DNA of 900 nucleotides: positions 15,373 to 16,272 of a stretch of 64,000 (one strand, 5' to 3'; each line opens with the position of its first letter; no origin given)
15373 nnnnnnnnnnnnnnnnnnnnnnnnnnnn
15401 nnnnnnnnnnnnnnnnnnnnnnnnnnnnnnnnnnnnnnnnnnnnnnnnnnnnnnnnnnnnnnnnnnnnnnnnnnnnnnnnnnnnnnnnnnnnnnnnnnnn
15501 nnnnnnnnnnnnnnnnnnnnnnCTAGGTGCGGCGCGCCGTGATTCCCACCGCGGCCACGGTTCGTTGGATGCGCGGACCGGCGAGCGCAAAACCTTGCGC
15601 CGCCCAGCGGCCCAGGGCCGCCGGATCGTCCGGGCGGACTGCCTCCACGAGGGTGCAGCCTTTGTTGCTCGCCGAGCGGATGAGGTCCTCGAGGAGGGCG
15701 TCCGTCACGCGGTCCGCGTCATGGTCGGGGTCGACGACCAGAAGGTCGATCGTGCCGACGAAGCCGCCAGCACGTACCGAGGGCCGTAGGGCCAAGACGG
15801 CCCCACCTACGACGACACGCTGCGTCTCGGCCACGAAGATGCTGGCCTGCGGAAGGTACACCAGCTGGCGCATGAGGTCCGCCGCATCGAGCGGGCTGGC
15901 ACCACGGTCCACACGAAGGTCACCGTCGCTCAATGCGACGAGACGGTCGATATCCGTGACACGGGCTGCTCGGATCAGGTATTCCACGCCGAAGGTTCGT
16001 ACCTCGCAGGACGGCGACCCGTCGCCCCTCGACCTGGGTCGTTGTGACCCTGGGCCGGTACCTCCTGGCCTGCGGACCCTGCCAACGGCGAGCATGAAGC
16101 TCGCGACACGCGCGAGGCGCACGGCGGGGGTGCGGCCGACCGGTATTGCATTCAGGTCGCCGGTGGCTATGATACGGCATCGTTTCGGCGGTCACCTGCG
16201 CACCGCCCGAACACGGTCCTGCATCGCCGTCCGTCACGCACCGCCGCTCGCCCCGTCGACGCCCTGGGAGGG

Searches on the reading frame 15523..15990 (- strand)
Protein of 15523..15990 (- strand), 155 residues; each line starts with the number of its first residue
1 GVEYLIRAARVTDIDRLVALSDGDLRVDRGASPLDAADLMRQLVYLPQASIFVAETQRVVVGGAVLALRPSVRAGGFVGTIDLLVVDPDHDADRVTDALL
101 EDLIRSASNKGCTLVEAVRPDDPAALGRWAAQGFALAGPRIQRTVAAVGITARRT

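Call 35: search_protein_families(library=ncbifam, proteins=[window:15523-15990:-], max_evalue=0.001)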
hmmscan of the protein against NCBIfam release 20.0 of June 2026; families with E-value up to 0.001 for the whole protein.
window:15523-15990:- (155 aa): 0 families

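Call 43: search_solved_structures(query=window:15523-15990:-, max_evalue=0.01)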
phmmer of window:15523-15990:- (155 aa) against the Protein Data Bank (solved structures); distinct sequences matched with E-value up to 0.01: 2.
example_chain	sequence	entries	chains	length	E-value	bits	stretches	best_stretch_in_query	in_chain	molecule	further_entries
3fb3_A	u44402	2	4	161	8.9e-05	25.8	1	35-115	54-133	N-acetyltransferase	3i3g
2r1i_A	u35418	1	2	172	0.003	20.9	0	24-139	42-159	GCN5-related N-acetyltransferase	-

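Call 49: search_protein_families(library=padloc, proteins=[window:15523-15990:-], max_evalue=0.01)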
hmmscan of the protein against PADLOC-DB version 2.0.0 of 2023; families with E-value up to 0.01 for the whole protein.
window:15523-15990:- (155 aa): 0 families

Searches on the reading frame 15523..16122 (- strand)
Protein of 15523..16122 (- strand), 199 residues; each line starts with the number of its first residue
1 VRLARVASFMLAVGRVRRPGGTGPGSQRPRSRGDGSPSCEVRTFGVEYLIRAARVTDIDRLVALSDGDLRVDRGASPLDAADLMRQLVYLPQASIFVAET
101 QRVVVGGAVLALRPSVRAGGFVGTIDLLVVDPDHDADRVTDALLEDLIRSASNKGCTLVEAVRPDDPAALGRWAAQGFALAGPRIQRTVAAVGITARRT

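Call 5: search_protein_families(library=pfam, proteins=[window:15523-16122:-], max_evalue=0.01)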
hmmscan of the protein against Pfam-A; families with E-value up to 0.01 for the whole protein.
window:15523-16122:- (199 aa): 2 families
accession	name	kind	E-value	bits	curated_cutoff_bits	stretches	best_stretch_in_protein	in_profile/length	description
PF00583.31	Acetyltransf_1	-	1.8e-07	31.9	20.7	1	83-178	23-116/116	Acetyltransferase (GNAT) family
PF13508.13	Acetyltransf_7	-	0.0018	19.1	27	1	92-168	2-73/84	Acetyltransferase (GNAT) domain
